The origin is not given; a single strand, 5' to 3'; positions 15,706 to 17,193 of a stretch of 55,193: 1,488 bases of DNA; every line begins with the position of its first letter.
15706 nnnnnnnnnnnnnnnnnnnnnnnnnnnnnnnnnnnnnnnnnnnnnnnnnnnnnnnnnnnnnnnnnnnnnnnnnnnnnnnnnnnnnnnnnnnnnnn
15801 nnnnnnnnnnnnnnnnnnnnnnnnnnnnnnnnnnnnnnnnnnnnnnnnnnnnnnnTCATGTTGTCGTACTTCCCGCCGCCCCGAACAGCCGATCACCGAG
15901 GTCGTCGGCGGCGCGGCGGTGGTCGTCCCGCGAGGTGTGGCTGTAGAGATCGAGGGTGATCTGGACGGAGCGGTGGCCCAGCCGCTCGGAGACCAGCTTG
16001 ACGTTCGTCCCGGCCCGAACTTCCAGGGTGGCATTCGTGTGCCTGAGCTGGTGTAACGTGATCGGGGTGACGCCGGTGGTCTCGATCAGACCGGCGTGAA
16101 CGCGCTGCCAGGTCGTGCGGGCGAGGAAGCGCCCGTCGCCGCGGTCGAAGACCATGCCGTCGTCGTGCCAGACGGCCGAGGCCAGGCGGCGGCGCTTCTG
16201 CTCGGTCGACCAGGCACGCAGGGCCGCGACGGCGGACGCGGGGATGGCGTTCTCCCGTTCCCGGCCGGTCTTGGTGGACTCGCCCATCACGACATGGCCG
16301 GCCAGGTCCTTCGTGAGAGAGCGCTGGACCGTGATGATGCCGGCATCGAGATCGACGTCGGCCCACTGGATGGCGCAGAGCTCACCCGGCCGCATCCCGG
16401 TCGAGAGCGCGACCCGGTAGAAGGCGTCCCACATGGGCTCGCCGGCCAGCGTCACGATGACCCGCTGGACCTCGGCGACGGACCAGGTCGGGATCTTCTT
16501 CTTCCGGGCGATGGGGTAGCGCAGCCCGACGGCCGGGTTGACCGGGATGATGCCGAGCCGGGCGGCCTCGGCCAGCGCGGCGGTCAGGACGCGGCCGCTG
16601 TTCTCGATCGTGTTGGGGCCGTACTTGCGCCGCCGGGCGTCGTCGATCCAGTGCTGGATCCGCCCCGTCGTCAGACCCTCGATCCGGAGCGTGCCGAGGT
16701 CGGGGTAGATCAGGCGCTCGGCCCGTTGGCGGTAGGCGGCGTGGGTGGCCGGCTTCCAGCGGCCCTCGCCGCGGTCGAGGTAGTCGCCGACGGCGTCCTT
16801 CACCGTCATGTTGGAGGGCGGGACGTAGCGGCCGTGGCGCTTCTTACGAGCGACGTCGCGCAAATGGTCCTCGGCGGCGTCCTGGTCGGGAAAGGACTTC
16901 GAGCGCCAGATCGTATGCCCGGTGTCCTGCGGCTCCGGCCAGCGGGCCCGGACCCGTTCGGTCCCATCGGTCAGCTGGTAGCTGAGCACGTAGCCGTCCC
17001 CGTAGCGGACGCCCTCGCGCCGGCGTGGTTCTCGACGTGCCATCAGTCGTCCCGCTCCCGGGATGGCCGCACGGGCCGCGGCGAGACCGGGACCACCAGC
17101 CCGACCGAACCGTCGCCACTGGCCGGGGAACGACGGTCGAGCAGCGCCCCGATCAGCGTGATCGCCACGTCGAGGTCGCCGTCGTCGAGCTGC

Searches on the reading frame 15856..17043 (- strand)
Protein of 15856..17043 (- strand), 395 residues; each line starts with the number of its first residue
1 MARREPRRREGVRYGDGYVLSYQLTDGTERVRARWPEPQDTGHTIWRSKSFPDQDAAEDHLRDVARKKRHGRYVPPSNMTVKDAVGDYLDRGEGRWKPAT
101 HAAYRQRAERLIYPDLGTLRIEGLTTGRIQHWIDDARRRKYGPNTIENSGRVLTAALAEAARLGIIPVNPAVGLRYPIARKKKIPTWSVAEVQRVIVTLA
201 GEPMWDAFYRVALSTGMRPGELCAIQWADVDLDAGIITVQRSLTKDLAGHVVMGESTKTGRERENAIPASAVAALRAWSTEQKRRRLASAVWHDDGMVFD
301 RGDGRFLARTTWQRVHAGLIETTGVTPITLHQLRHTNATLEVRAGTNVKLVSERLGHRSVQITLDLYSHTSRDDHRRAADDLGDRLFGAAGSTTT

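Call 7: search_dna_similar(query=window:15856-17043:-, collection=phages, mode=protein, max_rows=30)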
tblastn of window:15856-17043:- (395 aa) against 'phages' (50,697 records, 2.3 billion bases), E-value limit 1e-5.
Records with a match: 2344; places in all: 2361; records where one place covers at least 80% of the query: 676.
Best place of each record, by identity: <60% 2344.
By first word of the organism name: Mycobacterium 698; Streptococcus 478; Gordonia 149; Staphylococcus 142; Bacteriophage 88; Paenibacillus 87; Arthrobacter 80; Escherichia 75; Pseudomonas 66; Listeria 45; and 76 more.
By host as written in the record: Mycobacterium smegmatis mc2 155 456; - 210; Gordonia terrae 3612 125; Mycobacterium smegmatis mc#155 111; Staphylococcus aureus 45; Paenibacillus larvae 38; Mycobacterium smegmatis mc2155 34; Arthrobacter globiformis B-2979 30; and 765 more.
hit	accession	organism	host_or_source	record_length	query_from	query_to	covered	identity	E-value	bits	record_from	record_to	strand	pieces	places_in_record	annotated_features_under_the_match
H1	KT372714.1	Bacillus phage vB_BtS_BMBtp16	Bacillus thuringiensis YBT-1518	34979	51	386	85%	31.5%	1e-40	159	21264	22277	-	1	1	integrase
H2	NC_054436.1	Gordonia phage Schmidt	Gordonia terrae 3612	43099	25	383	91%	29.4%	2e-22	105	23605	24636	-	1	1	32: integrase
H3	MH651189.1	Gordonia phage Schmidt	Gordonia terrae 3612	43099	25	383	91%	29.4%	2e-22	105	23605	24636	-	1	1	32: integrase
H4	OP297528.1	Mycobacterium phage GigiOuiOui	Mycobacterium smegmatis mc2 155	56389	15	386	94%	27.3%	5e-9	64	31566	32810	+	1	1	40: tyrosine integrase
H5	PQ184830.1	Mycobacterium phage Chevrolet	Mycobacterium smegmatis mc#155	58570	15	386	94%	27.3%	6e-9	64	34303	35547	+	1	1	50: tyrosine integrase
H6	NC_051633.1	Mycobacterium phage ArcusAngelus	Mycobacterium smegmatius mc2 155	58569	15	386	94%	27.3%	6e-9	64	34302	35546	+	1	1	47: endonuclease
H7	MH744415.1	Mycobacterium phage ArcusAngelus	Mycobacterium smegmatius mc2 155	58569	15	386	94%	27.3%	6e-9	64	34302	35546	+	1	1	47: tyrosine integrase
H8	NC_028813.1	Mycobacterium phage Seagreen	Mycobacterium smegmatis mc2 155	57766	15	386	94%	27.3%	2e-8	62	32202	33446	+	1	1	endonuclease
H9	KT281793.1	Mycobacterium phage Seagreen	Mycobacterium smegmatis mc2 155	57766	15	386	94%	27.3%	2e-8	62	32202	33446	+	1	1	tyrosine integrase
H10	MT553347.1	Mycobacterium phage Awesomesauce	Mycobacterium smegmatis mc2 155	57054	15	386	94%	27.0%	7e-8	61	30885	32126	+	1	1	41: tyrosine integrase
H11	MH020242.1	Mycobacterium phage Misha28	Mycobacterium smegmatis mc2 155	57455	15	386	94%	27.0%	7e-8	61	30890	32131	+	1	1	40: tyrosine integrase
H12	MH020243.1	Mycobacterium phage TootsiePop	Mycobacterium smegmatis mc2 155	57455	15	386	94%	27.0%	7e-8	61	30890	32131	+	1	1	40: tyrosine integrase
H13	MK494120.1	Mycobacterium phage Piper2020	Mycobacterium smegmatis mc#155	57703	15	386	94%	27.0%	7e-8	61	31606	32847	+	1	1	41: tyrosine integrase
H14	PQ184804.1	Mycobacterium phage DocMcStuffins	Mycobacterium smegmatis mc2 155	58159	15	386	94%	27.0%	7e-8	61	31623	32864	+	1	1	41: tyrosine integrase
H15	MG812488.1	Mycobacterium phage Frankie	Mycobacterium phlei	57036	15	386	94%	27.0%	2e-7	59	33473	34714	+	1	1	tyrosine integrase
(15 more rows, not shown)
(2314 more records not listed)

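Call 10: search_protein_families(library=pfam, proteins=[window:15856-17043:-], max_evalue=0.01)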
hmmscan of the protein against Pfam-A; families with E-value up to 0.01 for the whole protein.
window:15856-17043:- (395 aa): 3 families
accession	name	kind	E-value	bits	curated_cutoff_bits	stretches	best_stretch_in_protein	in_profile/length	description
PF00589.27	Phage_integrase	-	5.9e-24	85.2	27.1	1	205-371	23-169/172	Phage integrase family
PF14659.12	Phage_int_SAM_3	-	7.6e-05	23.3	22.6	1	82-135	3-56/58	Phage integrase, N-terminal SAM-like domain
PF22022.2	Phage_int_M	-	0.0021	18.7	27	1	85-139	5-60/96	Phage integrase central domain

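Call 11: search_protein_families(library=phrogs, proteins=[window:15856-17043:-], max_evalue=0.01)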
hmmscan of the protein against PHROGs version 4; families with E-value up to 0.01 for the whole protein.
window:15856-17043:- (395 aa): 4 families
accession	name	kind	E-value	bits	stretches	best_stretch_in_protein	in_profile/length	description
phrog_1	-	integration and excision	3.4e-62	212.6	1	24-392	117-457/611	integrase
phrog_216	-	integration and excision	4.8e-30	105.7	1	146-382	15-236/301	integrase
phrog_7685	-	integration and excision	3.2e-10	40.9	1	325-382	178-235/240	integrase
phrog_22184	-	unknown function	0.0021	18.6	0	26-159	13-147/254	-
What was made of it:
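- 15856..17043 (-): Tyrosine integrase, 395 aa, convergent with the ssrA fragment. PF00589 at 5.9e-24 and phrog_1 at 3.4e-62 (calls 10, 11).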

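Call 13: find_related_loci(query=window:15856-17043:-, collection=viral_contigs, flank=6000)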
Query window:15856-17043:- (395 aa) in viral_contigs; peptide patterns used: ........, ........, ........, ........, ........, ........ (x = any residue, [..] = any of these).
10 stretches matched a pattern; 2 encode a relative of the query (tblastn E <= 1e-3); 2 distinct loci.
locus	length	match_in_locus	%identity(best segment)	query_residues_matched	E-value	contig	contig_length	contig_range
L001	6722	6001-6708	30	136-369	3e-24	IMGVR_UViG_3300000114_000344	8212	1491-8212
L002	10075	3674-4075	27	222-371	2e-5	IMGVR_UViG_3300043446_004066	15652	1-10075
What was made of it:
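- Tried and rejected: Only 27-30% relatives were found (call 13).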

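Call 14: find_encoding_contigs(protein=window:15856-17043:-, flank=10000, max_places=10)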
Protein window:15856-17043:- (395 aa): 2 contigs read that carry it; 1 place shown.
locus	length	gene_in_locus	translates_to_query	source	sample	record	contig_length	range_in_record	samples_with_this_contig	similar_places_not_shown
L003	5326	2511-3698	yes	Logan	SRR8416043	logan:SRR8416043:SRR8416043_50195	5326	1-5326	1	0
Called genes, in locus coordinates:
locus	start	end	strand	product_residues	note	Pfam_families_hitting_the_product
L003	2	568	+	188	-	?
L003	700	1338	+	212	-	-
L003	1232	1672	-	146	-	-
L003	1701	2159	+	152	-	-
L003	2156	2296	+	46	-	-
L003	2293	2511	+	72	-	-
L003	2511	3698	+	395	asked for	PF00589:Phage_integrase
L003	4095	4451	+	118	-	-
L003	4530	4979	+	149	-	PF13560:HTH_31, PF01381:HTH_3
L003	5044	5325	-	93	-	?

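Call 15: find_homologous_proteins(query=window:15856-17043:-, max_evalue=1e-30)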
Query window:15856-17043:- (395 aa): 75 proteins with E <= 1e-30 among 8000 candidates.
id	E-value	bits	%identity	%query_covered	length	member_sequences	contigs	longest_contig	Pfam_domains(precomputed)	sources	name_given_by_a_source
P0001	1.8e-263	892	100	100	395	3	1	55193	PF00589.28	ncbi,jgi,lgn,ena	-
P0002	1.4e-153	530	60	99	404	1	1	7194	PF00589.28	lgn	-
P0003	3.1e-127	443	56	100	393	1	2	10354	PF14659.13,PF22022.3,PF00589.28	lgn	-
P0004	3.6e-124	433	72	71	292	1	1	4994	PF22022.3,PF00589.28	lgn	-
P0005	8.1e-121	422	53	93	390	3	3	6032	PF14659.13,PF22022.3,PF00589.28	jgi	jgi:integrase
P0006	1.0e-120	422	51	96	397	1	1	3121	PF00589.28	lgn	-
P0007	1.3e-119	418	52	92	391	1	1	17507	PF14659.13,PF22022.3,PF26003.1,PF00589.28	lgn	-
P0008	2.3e-119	417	64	77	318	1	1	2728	PF14659.13,PF22022.3,PF00589.28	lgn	-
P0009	1.6e-117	411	52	97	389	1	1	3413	PF14659.13,PF22022.3,PF00589.28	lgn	-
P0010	2.3e-115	404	51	92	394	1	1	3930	PF14659.13,PF22022.3,PF00589.28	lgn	-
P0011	6.1e-114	399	51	99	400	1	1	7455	PF00589.28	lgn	-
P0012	8.0e-114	399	51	98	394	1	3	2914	PF14659.13,PF22022.3,PF00589.28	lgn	-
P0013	4.4e-107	377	47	98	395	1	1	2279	PF14659.13,PF22022.3,PF00589.28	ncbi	-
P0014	5.8e-107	376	49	97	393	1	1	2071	PF14659.13,PF22022.3,PF00589.28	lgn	-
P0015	3.0e-105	371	47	97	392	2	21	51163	PF00589.28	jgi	jgi:integrase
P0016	7.1e-105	369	47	96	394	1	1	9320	PF14659.13,PF22022.3,PF00589.28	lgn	-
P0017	2.3e-104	368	50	94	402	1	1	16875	PF00589.28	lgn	-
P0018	1.2e-102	362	47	99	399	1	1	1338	PF14659.13,PF22022.3,PF00589.28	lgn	-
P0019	6.9e-99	350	49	96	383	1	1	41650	PF14659.13,PF00589.28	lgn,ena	-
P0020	8.3e-98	346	46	93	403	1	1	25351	PF14659.13,PF00589.28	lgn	-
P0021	4.1e-96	341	44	99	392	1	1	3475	PF00589.28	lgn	-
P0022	2.4e-95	338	46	96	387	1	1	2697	PF14659.13,PF22022.3,PF00589.28,PF02899.24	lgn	-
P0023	1.8e-93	332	45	98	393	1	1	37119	PF14659.13,PF00589.28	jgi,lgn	-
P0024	3.8e-90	321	48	82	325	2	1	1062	PF14659.13,PF00589.28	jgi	jgi:integrase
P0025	7.1e-89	317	42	95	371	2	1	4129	PF14659.13,PF22022.3,PF00589.28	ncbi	ncbi:MAG: tyrosine-type recombinase/integrase [Thermomicrobiales bacterium]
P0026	6.1e-88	314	44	96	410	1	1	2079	PF14659.13,PF00589.28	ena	-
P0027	2.5e-87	312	44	94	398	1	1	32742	PF14659.13,PF00589.28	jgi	jgi:integrase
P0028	8.2e-87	310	40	98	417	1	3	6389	PF00589.28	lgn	-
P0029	2.8e-82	295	42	97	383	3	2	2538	PF14659.13,PF22022.3,PF00589.28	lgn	-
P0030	8.6e-80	287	41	94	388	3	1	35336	PF14659.13,PF00589.28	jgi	-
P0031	1.9e-76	276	41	93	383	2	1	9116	PF14659.13,PF00589.28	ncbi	-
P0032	4.0e-75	271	43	98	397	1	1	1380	PF22022.3,PF00589.28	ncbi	-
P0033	4.5e-73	265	43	87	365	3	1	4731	PF26003.1,PF00589.28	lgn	-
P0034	2.1e-71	259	41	86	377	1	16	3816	PF14659.13,PF00589.28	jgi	jgi:integrase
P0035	2.9e-71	259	37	96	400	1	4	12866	PF00589.28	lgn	-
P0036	1.2e-70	257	41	86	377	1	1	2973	PF14659.13,PF00589.28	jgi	jgi:integrase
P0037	9.4e-70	254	40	87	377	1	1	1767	PF14659.13,PF00589.28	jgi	jgi:integrase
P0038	5.2e-68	248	41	93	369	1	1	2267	PF14659.13,PF22022.3,PF00589.28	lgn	-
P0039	7.6e-65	238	37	96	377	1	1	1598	PF14659.13,PF22022.3,PF00589.28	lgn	-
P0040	5.1e-45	172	34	90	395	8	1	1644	PF14659.13,PF14657.13,PF22022.3,PF00589.28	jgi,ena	-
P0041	1.5e-42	164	34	84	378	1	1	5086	PF14659.13,PF14657.13,PF00589.28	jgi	jgi:integrase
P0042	3.8e-42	163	34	84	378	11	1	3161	PF14659.13,PF14657.13,PF00589.28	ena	-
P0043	7.1e-42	162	33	86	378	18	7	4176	PF14659.13,PF14657.13,PF00589.28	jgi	jgi:integrase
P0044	7.1e-41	159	36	81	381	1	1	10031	PF14659.13,PF00589.28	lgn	-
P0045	5.7e-40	156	34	76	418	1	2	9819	PF00589.28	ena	-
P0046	6.3e-39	152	32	89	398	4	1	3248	PF14659.13,PF22022.3,PF00589.28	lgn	-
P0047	1.4e-38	151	37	74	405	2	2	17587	PF14657.13,PF00589.28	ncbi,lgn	-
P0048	3.6e-38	150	36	72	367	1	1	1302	PF14659.13,PF00589.28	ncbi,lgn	-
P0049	1.1e-37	148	33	97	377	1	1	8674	PF00589.28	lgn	-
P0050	5.9e-37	146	35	77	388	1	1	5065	PF14659.13,PF00589.28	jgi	jgi:integrase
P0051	3.3e-36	143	33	84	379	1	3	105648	PF14659.13,PF22022.3,PF00589.28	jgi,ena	-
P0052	9.0e-36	142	33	83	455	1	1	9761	PF14659.13,PF14657.13,PF00589.28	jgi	jgi:integrase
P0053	1.5e-35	141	33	96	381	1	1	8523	PF14659.13,PF00589.28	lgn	-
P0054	1.8e-35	141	34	77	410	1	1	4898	PF14659.13,PF00589.28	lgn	-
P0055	2.5e-35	140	31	94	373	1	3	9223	PF14659.13,PF00589.28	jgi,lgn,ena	-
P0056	1.2e-34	138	32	82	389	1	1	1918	PF14659.13,PF14657.13,PF00589.28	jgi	jgi:integrase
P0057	1.3e-34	138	33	79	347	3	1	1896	PF14659.13,PF00589.28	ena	-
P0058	1.6e-34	138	31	79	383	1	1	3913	PF14659.13,PF00589.28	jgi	-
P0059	2.2e-34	137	33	87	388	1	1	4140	PF00589.28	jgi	jgi:integrase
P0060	2.4e-34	137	32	83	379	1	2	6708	PF00589.28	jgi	jgi:integrase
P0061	9.5e-34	135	32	97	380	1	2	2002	PF14659.13,PF14657.13,PF00589.28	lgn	-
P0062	1.2e-33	135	33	79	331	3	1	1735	PF14659.13,PF00589.28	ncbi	ncbi:MAG: tyrosine-type recombinase/integrase [Candidatus Limnocylindria bacterium]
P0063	1.5e-33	135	31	80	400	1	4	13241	PF14657.13,PF00589.28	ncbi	-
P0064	2.4e-33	134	34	81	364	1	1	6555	PF14659.13,PF14657.13,PF00589.28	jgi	jgi:integrase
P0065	5.0e-33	133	34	74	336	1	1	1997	PF14659.13,PF00589.28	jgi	jgi:integrase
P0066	9.6e-33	132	31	95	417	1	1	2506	PF14659.13,PF00589.28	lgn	-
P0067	1.3e-32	132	32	82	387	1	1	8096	PF14659.13,PF14657.13,PF00589.28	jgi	jgi:integrase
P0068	3.1e-32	130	31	79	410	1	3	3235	PF14659.13,PF00589.28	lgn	-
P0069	3.6e-32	130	31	93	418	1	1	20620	PF14659.13,PF00589.28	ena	-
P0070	4.5e-32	130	33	81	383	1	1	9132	PF14657.13,PF00589.28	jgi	jgi:integrase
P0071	5.8e-32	129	34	84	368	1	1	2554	PF00589.28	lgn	-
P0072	8.2e-32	129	34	82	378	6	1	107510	PF14657.13,PF00589.28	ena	-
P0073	1.1e-31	129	32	82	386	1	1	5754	PF14659.13,PF14657.13,PF00589.28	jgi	jgi:integrase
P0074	5.4e-31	126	32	85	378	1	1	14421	PF14659.13,PF00589.28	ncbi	ncbi:MAG TPA: site-specific integrase [Thermodesulfobacteriota bacterium]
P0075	6.6e-31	126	31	76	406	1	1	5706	PF14659.13,PF00589.28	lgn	-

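Call 22: find_related_loci(query=A2, collection=genome_contigs, flank=6000)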
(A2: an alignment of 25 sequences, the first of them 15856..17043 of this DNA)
Query A2 (395 aa) in genome_contigs; peptide patterns used: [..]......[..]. (x = any residue, [..] = any of these).
90 stretches matched a pattern; 56 encode a relative of the query (tblastn E <= 1e-3); 56 distinct loci.
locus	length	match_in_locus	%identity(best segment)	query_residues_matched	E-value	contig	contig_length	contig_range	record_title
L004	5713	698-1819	43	4-388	1e-90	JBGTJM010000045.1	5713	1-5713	MAG: Thermomicrobiales bacterium isolate JTS-RE29 k141_7839467, whole genome shotgun sequence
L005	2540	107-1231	43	13-387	1e-88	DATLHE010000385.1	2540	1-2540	MAG TPA_asm: Thermomicrobiales bacterium isolate SMAG_U13632 k141_3552467, whole genome shotgun sequence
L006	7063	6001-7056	43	12-363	2e-83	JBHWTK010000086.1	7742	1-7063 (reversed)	MAG: Chloroflexia bacterium isolate MAG_PS_CA_16 k141_1064597, whole genome shotgun sequence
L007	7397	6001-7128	41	12-388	9e-83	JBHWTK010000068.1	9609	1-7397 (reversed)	MAG: Chloroflexia bacterium isolate MAG_PS_CA_16 k141_681960, whole genome shotgun sequence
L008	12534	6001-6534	34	211-387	4e-20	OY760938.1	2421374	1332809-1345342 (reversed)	MAG: Intestinibacillus sp. isolate 62f52574-8dee-45fb-adc1-a43363e106d8 genome assembly, chromosome: 1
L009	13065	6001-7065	21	41-379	4e-20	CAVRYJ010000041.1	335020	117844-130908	MAG: uncultured Clostridiaceae bacterium isolate MFD04780.bin.1.109 genome assembly, contig: contig_9799, whole genome s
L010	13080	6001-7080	26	34-374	5e-17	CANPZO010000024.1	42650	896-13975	MAG: uncultured Clostridia bacterium isolate Lapin-001__bin64 genome assembly, contig: Lapin-001__NODE_1182_length_42650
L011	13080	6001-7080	26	34-374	7e-17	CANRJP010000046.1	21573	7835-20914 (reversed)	MAG: uncultured Clostridia bacterium isolate Lapin-021__bin62 genome assembly, contig: Lapin-021__NODE_2756_length_21573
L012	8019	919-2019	22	48-386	9e-17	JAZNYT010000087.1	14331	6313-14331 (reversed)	MAG: Eubacteriales bacterium isolate T1900044774_TS20190240.MAGScoT_cleanbin_000023 SGB_2468_k141_1870464, whole genome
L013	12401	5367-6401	28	27-382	2e-16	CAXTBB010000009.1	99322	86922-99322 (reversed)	MAG TPA_asm: uncultured Solirubrobacteraceae bacterium isolate public_SRR11456913_metawrap_bin.18 genome assembly, conti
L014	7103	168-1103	21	87-386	7e-16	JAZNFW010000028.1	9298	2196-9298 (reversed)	MAG: Clostridia bacterium isolate T1900044711_TS20190177.MAGScoT_cleanbin_000003 SGB_1832_k141_1759464, whole genome sho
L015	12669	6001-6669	26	143-369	2e-15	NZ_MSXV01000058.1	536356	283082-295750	Pseudomonas sp. PA15(2017) strain PA15 NODE_213_length_536238_cov_38.332016, whole genome shotgun sequence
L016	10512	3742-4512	23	139-381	8e-15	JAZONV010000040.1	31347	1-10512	MAG: Clostridia bacterium isolate T1900045635_YK20190329.MAGScoT_cleanbin_000026 SGB_8089_k141_507115, whole genome shot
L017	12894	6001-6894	22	74-369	7e-15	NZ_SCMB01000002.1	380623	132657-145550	Lactobacillus kimbladii strain Dan47 NODE_2_length_380623_cov_12.7928_ID_984, whole genome shotgun sequence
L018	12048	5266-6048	25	99-368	1e-14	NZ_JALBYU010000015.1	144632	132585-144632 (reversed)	Pseudomonas sp. UYIF39 NODE_15_length_144632_cov_117.291402, whole genome shotgun sequence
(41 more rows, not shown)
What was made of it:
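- That agrees with the nearest genomic Int relatives of the window, which are Thermomicrobiales/Chloroflexia at 43% (call 22).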

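Call 28: find_encoding_contigs(protein=P0002, flank=6000, max_places=3)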
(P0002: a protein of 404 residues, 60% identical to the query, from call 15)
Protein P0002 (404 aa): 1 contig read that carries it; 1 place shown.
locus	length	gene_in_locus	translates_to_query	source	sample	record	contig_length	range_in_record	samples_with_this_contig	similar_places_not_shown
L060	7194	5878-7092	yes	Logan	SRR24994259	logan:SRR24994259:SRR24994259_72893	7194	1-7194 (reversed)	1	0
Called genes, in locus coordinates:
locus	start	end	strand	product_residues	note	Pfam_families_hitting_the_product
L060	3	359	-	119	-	?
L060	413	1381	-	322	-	-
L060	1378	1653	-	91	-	-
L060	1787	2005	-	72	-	-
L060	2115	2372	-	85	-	-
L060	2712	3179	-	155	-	-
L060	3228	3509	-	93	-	PF12728:HTH_17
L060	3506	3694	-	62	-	-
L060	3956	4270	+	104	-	-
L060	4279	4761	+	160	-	PF06114:Peptidase_M78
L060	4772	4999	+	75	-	-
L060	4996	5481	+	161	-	PF13248:Zn_ribbon_3 (weak)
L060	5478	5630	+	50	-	-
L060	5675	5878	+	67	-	-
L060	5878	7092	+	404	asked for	PF00589:Phage_integrase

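Call 29: find_encoding_contigs(protein=P0003, flank=6000, max_places=3)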
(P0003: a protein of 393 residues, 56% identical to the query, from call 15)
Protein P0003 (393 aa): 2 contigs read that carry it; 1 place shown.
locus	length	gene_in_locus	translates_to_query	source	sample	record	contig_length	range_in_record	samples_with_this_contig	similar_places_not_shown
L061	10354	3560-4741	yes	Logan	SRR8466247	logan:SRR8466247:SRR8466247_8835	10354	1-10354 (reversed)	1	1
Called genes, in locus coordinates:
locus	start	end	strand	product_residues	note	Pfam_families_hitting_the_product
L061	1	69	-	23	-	?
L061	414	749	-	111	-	-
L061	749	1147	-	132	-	-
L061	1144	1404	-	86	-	-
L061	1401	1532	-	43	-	-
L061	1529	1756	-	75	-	-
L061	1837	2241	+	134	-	PF13560:HTH_31, PF13744:HTH_37 (weak), PF01381:HTH_3, PF12844:HTH_19 (weak)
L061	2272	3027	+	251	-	PF00520:Ion_trans, PF00060:Lig_chan (weak), PF07885:Ion_trans_2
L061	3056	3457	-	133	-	-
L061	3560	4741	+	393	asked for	PF14659:Phage_int_SAM_3, PF22022:Phage_int_M (faint), PF00589:Phage_integrase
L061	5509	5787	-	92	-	-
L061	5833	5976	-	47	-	-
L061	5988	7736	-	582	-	PF20275:CTD10 (weak), PF10088:DUF2326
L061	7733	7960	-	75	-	PF20293:MC6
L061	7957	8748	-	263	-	-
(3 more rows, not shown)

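Call 30: find_encoding_contigs(protein=P0004, flank=6000, max_places=3)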
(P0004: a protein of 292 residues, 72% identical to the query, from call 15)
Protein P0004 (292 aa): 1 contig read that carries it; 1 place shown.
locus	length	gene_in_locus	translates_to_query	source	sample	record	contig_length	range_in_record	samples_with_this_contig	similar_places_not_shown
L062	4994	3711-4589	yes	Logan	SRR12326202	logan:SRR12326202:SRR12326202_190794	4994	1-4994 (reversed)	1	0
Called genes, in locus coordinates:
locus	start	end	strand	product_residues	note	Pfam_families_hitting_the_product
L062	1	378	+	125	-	?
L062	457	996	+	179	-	-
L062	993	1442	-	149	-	-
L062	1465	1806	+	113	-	-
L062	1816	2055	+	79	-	-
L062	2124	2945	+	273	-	-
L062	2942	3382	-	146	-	PF04343:DUF488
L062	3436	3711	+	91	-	-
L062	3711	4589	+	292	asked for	PF22022:Phage_int_M (faint), PF00589:Phage_integrase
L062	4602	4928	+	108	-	PF00589:Phage_integrase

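Call 45: find_encoding_contigs(protein=P0007, flank=5000, max_places=3)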
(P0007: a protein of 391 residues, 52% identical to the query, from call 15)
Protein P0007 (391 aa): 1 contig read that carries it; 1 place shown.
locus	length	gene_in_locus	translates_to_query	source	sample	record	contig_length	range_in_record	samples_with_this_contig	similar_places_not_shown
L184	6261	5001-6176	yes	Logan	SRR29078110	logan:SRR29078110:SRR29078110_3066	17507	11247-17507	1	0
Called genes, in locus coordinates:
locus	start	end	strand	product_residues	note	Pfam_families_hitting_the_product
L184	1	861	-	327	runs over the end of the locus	PF03837:RecT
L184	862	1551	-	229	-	-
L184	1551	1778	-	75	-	-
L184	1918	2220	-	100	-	-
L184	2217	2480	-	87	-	-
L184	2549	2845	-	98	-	-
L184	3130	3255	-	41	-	-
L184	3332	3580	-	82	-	-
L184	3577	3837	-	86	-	PF12728:HTH_17 (weak)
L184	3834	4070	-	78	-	-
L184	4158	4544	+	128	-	PF13560:HTH_31, PF01381:HTH_3, PF13443:HTH_26 (weak)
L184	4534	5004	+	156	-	PF06114:Peptidase_M78 (weak)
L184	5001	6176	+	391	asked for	PF26003:Integrase_N_phage (weak), PF14659:Phage_int_SAM_3, PF22022:Phage_int_M (weak), PF00589:Phage_integrase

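Call 46: find_encoding_contigs(protein=P0015, flank=5000, max_places=4)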
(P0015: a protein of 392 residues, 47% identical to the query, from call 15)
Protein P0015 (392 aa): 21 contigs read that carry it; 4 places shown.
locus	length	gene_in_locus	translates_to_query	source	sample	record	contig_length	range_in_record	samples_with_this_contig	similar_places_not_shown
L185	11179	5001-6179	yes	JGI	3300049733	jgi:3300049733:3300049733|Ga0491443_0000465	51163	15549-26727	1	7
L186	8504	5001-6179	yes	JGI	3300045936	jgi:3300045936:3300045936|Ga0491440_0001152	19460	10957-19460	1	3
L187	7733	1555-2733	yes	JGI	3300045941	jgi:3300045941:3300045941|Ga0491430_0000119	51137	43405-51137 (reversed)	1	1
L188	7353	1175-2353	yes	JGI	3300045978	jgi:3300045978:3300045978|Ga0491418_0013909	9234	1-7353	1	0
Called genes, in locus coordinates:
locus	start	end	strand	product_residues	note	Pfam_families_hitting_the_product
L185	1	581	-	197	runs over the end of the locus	PF01381:HTH_3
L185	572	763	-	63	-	-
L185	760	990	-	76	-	-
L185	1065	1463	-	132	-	-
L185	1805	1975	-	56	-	-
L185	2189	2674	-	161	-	-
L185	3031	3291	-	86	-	PF12728:HTH_17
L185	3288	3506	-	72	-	-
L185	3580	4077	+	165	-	PF01381:HTH_3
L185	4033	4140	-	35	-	-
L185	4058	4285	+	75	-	-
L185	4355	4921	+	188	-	-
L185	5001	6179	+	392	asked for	PF00589:Phage_integrase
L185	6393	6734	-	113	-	-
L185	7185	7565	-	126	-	-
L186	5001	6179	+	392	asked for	PF00589:Phage_integrase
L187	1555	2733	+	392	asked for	PF00589:Phage_integrase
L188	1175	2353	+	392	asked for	PF00589:Phage_integrase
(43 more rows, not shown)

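Call 47: find_encoding_contigs(protein=P0017, flank=5000, max_places=3)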
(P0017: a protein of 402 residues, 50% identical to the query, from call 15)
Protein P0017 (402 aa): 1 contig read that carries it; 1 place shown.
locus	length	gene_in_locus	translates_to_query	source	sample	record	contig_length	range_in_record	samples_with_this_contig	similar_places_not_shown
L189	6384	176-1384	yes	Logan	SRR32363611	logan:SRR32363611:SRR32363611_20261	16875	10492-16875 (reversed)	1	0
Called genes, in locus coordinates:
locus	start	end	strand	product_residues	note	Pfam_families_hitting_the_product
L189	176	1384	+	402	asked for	PF00589:Phage_integrase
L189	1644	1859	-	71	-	-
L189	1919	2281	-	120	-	PF01844:HNH, PF14279:HNH_5, PF12728:HTH_17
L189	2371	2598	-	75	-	PF01381:HTH_3, PF13443:HTH_26 (weak), PF13560:HTH_31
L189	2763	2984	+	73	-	-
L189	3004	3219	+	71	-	-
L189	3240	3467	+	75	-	-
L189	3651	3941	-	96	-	-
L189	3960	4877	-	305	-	PF08924:Rv2525c_GlyHyd-like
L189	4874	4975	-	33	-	-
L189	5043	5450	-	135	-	-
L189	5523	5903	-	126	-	-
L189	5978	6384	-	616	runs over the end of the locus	-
